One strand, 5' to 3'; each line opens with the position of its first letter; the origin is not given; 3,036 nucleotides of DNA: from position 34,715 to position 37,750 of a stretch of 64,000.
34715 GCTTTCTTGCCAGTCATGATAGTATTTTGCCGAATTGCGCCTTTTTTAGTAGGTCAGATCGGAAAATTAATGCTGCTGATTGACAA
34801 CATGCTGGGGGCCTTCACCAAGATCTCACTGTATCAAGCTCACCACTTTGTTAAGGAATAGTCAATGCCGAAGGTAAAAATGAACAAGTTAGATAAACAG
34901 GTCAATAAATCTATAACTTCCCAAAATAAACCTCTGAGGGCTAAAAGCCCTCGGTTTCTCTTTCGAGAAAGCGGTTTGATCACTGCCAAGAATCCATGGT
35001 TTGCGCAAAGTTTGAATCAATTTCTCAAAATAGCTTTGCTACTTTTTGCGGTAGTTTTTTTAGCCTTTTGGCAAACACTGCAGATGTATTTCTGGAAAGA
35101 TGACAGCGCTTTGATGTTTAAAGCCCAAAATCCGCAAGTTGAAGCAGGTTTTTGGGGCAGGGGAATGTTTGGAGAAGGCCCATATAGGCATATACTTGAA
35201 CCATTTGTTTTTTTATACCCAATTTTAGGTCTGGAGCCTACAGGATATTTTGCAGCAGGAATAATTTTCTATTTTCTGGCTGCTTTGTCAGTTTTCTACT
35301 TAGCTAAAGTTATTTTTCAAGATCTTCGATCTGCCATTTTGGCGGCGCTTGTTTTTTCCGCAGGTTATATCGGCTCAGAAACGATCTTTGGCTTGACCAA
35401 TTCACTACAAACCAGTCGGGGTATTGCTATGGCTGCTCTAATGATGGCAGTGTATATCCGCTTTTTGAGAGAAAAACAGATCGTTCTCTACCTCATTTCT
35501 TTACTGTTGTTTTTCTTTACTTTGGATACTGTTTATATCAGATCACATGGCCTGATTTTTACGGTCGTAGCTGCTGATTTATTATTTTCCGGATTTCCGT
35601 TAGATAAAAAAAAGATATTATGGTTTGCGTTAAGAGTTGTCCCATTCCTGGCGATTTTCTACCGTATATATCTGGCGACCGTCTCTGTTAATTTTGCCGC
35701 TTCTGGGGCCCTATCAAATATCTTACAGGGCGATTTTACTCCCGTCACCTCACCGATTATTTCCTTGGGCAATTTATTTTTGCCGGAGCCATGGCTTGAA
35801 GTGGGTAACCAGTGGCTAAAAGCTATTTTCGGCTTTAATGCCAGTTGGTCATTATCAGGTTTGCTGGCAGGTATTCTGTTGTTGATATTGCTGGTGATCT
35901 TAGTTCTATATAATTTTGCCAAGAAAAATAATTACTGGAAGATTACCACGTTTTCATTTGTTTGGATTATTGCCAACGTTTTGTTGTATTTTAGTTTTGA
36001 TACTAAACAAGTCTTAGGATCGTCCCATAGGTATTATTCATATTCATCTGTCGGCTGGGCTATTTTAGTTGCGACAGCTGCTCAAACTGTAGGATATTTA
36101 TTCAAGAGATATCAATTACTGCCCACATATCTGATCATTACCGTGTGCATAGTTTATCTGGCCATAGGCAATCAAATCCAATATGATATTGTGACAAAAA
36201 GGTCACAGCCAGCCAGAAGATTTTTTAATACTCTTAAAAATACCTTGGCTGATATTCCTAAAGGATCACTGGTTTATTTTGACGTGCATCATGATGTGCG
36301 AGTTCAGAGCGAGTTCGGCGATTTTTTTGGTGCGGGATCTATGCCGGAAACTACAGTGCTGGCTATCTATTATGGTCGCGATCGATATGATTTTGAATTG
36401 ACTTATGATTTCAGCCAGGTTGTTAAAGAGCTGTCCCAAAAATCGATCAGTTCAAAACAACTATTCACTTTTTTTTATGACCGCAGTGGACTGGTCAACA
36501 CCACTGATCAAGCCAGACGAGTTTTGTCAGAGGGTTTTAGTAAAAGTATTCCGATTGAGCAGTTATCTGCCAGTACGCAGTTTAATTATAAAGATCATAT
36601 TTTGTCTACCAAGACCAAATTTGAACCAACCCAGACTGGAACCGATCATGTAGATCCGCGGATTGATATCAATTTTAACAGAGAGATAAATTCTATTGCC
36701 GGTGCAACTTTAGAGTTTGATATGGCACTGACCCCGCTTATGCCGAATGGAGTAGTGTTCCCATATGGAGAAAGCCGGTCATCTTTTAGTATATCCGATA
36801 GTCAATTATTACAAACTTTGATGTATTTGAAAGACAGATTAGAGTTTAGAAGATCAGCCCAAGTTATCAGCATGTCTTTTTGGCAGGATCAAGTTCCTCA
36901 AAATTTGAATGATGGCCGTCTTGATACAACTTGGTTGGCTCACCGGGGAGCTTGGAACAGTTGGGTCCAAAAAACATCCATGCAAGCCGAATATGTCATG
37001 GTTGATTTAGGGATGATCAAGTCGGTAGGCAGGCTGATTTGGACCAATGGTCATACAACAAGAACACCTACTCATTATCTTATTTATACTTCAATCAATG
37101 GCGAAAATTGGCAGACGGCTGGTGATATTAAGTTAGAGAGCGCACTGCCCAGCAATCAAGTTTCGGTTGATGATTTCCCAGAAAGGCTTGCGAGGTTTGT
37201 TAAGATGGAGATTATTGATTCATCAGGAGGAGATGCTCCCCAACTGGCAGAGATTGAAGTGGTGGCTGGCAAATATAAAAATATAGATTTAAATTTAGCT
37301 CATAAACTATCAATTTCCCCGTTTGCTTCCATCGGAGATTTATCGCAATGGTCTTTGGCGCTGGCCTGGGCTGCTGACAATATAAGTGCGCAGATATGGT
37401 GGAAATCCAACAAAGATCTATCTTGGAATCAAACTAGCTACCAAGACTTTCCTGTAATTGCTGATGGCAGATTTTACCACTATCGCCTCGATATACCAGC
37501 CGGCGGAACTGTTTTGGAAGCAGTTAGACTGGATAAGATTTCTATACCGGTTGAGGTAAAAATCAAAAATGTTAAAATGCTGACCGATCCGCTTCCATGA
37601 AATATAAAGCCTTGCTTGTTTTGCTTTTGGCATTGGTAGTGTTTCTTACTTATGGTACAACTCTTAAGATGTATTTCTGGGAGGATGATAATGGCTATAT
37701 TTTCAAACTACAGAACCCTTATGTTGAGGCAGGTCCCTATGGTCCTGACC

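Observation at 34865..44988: Triplicated GT-C-like proteins fused to C-terminal F5/8 type C (discoidin) lectin domains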

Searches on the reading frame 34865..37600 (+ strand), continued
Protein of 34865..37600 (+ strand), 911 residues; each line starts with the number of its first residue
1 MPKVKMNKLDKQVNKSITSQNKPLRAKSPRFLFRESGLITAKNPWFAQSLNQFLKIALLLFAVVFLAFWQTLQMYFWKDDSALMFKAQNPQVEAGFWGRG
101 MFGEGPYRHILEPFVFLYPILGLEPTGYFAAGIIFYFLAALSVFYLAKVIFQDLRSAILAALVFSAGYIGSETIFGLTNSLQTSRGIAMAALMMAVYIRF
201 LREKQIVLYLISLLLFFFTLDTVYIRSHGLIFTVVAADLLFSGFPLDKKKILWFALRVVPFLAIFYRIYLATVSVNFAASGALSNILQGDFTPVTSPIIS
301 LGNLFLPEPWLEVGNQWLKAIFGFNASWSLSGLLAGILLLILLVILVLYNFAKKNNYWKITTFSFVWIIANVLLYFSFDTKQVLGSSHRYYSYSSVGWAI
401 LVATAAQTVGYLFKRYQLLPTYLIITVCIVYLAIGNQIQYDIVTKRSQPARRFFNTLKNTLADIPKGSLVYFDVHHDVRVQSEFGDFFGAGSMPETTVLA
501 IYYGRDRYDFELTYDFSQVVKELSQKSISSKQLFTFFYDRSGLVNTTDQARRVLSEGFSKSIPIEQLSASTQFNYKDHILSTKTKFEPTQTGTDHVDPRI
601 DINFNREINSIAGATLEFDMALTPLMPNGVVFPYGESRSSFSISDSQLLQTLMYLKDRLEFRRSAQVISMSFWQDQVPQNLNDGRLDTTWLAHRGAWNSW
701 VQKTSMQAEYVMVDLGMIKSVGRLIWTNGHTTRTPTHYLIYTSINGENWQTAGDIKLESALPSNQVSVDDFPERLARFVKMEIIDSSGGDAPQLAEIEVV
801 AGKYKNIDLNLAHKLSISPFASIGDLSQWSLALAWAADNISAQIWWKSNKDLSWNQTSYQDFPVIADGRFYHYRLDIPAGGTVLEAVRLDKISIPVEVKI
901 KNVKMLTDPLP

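Call 67: find_encoding_contigs(protein=P0002, flank=10000, max_places=2)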
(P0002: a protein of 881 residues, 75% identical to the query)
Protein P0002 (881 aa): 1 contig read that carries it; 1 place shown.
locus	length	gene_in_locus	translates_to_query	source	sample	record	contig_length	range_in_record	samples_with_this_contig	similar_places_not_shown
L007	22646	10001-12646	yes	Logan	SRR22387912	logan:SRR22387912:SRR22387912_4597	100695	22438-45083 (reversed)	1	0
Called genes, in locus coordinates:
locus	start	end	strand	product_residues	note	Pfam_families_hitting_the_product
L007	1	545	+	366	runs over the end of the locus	PF01041:DegT_DnrJ_EryC1, PF00155:Aminotran_1_2, PF01212:Beta_elim_lyase (faint)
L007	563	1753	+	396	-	PF16822:ALGX (faint)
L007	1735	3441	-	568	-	PF02543:Carbam_trans_N, PF16861:Carbam_trans_C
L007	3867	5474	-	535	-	PF02366:PMT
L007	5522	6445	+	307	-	PF00535:Glycos_transf_2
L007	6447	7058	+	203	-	PF01209:Ubie_methyltran (weak), PF13489:Methyltransf_23, PF07021:MetW (weak), PF13847:Methyltransf_31, PF08241:Methyltransf_11, PF08242:Methyltransf_12, PF13649:Methyltransf_25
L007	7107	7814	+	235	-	PF00535:Glycos_transf_2, PF13641:Glyco_tranf_2_3 (weak)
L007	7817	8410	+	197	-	PF00583:Acetyltransf_1, PF13508:Acetyltransf_7, PF13673:Acetyltransf_10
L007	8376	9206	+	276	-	PF13489:Methyltransf_23, PF01209:Ubie_methyltran (weak), PF03141:Methyltransf_29 (weak), PF07021:MetW (weak), PF13847:Methyltransf_31, PF08241:Methyltransf_11, PF08242:Methyltransf_12, PF13649:Methyltransf_25, +1 more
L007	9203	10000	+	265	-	PF02353:CMAS (weak), PF01209:Ubie_methyltran, PF13489:Methyltransf_23, PF05175:MTS (weak), PF13847:Methyltransf_31, PF08241:Methyltransf_11, PF08242:Methyltransf_12, PF13649:Methyltransf_25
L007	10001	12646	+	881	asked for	PF00754:F5_F8_type_C, PF22633:F5_F8_type_C_2 (weak)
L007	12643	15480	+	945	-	PF00754:F5_F8_type_C, PF22633:F5_F8_type_C_2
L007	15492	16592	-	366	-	PF00535:Glycos_transf_2, PF13641:Glyco_tranf_2_3, PF13632:Glyco_trans_2_3 (weak)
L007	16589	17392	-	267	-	PF13489:Methyltransf_23, PF13847:Methyltransf_31, PF08241:Methyltransf_11, PF08242:Methyltransf_12, PF13649:Methyltransf_25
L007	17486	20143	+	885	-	PF00754:F5_F8_type_C, PF22633:F5_F8_type_C_2 (weak)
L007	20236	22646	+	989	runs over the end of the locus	PF11847:GT-C_AftD (faint)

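Call 86: find_encoding_contigs(protein=P0019, flank=8000, max_places=1)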
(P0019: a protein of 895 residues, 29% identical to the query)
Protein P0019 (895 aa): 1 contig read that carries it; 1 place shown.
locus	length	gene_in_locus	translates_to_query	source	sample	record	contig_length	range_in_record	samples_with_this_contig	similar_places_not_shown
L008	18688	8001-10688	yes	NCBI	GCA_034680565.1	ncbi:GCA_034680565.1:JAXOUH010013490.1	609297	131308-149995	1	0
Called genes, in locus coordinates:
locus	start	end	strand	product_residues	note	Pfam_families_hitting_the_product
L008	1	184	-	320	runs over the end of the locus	PF20706:GT4-conflict (weak), PF00534:Glycos_transf_1, PF13692:Glyco_trans_1_4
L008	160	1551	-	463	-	-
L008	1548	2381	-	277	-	PF13489:Methyltransf_23, PF07021:MetW, PF13847:Methyltransf_31, PF08241:Methyltransf_11, PF08242:Methyltransf_12, PF13649:Methyltransf_25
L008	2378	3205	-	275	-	PF00535:Glycos_transf_2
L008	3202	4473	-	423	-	PF01943:Polysacc_synt, PF13440:Polysacc_synt_3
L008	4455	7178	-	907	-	-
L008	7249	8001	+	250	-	PF00535:Glycos_transf_2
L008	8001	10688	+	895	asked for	PF00754:F5_F8_type_C, PF22633:F5_F8_type_C_2 (weak)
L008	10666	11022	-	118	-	-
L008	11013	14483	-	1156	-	-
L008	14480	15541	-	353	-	PF00535:Glycos_transf_2, PF10111:Glyco_tranf_2_2 (weak), PF13641:Glyco_tranf_2_3, PF13632:Glyco_trans_2_3 (weak)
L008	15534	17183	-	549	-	-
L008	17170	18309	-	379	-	PF00534:Glycos_transf_1, PF13692:Glyco_trans_1_4, PF26337:Gtf3_C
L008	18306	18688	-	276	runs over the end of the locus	PF01073:3Beta_HSD (faint), PF01370:Epimerase, PF02719:Polysacc_synt_2 (faint), PF04321:RmlD_sub_bind, PF13460:NAD_binding_10 (faint), PF07993:NAD_binding_4 (weak), PF16363:GDP_Man_Dehyd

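Call 87: find_encoding_contigs(protein=P0015, flank=8000, max_places=1)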
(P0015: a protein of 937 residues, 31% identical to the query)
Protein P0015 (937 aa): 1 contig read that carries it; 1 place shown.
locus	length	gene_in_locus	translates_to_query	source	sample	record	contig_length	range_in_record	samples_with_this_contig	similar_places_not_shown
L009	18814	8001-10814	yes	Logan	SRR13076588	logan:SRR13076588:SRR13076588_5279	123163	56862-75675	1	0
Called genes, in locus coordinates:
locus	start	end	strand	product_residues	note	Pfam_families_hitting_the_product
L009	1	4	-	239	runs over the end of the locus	PF00535:Glycos_transf_2, PF10111:Glyco_tranf_2_2, PF13641:Glyco_tranf_2_3 (weak)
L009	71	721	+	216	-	PF01209:Ubie_methyltran (faint), PF13489:Methyltransf_23, PF00891:Methyltransf_2, PF05175:MTS, PF13847:Methyltransf_31, PF08241:Methyltransf_11, PF08242:Methyltransf_12, PF13649:Methyltransf_25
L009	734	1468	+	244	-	PF01209:Ubie_methyltran, PF05148:Methyltransf_8, PF13489:Methyltransf_23, PF02353:CMAS (weak), PF13847:Methyltransf_31, PF08241:Methyltransf_11, PF08242:Methyltransf_12, PF13649:Methyltransf_25, +2 more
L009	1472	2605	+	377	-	PF00155:Aminotran_1_2, PF01041:DegT_DnrJ_EryC1, PF00266:Aminotran_5, PF01212:Beta_elim_lyase (weak)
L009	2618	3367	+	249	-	PF00535:Glycos_transf_2, PF10111:Glyco_tranf_2_2 (faint)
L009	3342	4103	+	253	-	PF13489:Methyltransf_23, PF00891:Methyltransf_2, PF05175:MTS, PF13847:Methyltransf_31, PF08241:Methyltransf_11, PF08242:Methyltransf_12, PF13649:Methyltransf_25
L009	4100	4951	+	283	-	PF02353:CMAS (weak), PF05148:Methyltransf_8 (weak), PF01209:Ubie_methyltran, PF13489:Methyltransf_23, PF13847:Methyltransf_31, PF08241:Methyltransf_11, PF08242:Methyltransf_12, PF13649:Methyltransf_25, +3 more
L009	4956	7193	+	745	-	PF13231:PMT_2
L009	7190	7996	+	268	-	PF00535:Glycos_transf_2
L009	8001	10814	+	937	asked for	PF00754:F5_F8_type_C, PF22633:F5_F8_type_C_2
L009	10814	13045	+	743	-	PF13231:PMT_2 (weak)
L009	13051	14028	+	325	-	PF00535:Glycos_transf_2, PF10111:Glyco_tranf_2_2 (weak), PF13506:Glyco_transf_21 (faint), PF13641:Glyco_tranf_2_3 (weak)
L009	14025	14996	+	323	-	PF00535:Glycos_transf_2, PF13641:Glyco_tranf_2_3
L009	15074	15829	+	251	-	PF00535:Glycos_transf_2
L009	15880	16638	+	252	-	PF13489:Methyltransf_23, PF13847:Methyltransf_31, PF08241:Methyltransf_11, PF08242:Methyltransf_12, PF13649:Methyltransf_25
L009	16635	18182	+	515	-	-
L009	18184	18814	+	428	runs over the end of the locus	PF01565:FAD_binding_4, PF04030:ALO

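Call 101: find_encoding_contigs(protein=P0014, flank=8000, max_places=1)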
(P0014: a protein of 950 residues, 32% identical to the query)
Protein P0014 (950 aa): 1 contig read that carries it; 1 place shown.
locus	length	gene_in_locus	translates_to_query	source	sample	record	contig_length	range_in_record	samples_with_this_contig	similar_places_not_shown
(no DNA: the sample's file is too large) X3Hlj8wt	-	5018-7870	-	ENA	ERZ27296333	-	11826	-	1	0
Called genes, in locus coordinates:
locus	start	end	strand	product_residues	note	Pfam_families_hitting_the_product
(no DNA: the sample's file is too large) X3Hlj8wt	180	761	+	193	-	PF00583:Acetyltransf_1, PF08445:FR47, PF13508:Acetyltransf_7, PF13673:Acetyltransf_10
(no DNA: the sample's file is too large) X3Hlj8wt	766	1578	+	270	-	PF01209:Ubie_methyltran, PF07021:MetW, PF13489:Methyltransf_23, PF13847:Methyltransf_31, PF08241:Methyltransf_11, PF08242:Methyltransf_12, PF13649:Methyltransf_25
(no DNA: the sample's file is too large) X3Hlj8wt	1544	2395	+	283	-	PF01209:Ubie_methyltran (weak), PF13489:Methyltransf_23, PF13649:Methyltransf_25, PF13847:Methyltransf_31, PF08241:Methyltransf_11, PF08242:Methyltransf_12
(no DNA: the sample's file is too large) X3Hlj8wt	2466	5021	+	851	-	PF00754:F5_F8_type_C, PF22633:F5_F8_type_C_2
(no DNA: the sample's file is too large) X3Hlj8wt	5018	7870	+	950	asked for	PF00754:F5_F8_type_C, PF22633:F5_F8_type_C_2 (weak)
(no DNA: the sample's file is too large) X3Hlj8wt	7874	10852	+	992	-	-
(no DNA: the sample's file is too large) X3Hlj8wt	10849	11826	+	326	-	?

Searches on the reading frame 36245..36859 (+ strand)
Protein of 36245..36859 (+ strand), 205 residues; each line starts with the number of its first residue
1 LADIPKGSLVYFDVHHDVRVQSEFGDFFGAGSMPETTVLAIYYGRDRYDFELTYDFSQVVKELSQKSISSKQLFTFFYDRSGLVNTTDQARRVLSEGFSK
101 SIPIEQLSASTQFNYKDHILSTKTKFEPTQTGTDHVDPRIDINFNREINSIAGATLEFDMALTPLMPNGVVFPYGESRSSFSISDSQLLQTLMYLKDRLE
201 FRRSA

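Call 78: search_protein_families(library=pfam, proteins=[window:36245-36859:+], max_evalue=10)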
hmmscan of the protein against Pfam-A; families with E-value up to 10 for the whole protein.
seq(205 aa): 0 families

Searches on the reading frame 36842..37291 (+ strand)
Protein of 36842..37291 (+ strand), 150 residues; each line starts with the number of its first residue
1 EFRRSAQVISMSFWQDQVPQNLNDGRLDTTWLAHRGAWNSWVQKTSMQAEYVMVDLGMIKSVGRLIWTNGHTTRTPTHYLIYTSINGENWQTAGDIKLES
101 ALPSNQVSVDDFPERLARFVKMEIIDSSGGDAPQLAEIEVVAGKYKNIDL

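Call 70: search_solved_structures(query=window:36842-37291:+, max_evalue=0.01, show_alignments=3)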
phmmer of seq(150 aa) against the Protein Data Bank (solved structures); distinct sequences matched with E-value up to 0.01: 12.
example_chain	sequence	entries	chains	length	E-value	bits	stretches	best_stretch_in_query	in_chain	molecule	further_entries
8c5g_A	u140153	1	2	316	0.0012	21.7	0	24-122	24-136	Neuropilin-1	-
9s56_A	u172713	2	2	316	0.0013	21.7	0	24-122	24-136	Neuropilin-1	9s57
2qqi_A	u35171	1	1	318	0.0013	21.7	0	24-122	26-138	Neuropilin-1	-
9eou_A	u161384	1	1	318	0.0013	21.7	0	24-122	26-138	Neuropilin-1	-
2qqm_A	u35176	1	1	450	0.0033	20.4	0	24-122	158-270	Neuropilin-1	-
5ijr_A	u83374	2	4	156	0.007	19.3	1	24-122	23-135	Neuropilin-1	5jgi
1kex_A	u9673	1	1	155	0.007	19.3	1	24-122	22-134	Neuropilin-1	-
7o1n_A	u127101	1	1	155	0.0071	19.3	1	24-122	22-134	Neuropilin-1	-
3i97_A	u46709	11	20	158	0.0071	19.3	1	24-122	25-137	Neuropilin-1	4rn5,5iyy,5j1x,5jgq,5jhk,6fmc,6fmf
2qqn_A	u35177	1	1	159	0.0073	19.2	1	24-122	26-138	Neuropilin-1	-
5c7g_A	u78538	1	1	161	0.0075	19.2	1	24-122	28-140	Neuropilin-1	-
7jjc_A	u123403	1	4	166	0.0083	19.1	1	24-122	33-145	Neuropilin-1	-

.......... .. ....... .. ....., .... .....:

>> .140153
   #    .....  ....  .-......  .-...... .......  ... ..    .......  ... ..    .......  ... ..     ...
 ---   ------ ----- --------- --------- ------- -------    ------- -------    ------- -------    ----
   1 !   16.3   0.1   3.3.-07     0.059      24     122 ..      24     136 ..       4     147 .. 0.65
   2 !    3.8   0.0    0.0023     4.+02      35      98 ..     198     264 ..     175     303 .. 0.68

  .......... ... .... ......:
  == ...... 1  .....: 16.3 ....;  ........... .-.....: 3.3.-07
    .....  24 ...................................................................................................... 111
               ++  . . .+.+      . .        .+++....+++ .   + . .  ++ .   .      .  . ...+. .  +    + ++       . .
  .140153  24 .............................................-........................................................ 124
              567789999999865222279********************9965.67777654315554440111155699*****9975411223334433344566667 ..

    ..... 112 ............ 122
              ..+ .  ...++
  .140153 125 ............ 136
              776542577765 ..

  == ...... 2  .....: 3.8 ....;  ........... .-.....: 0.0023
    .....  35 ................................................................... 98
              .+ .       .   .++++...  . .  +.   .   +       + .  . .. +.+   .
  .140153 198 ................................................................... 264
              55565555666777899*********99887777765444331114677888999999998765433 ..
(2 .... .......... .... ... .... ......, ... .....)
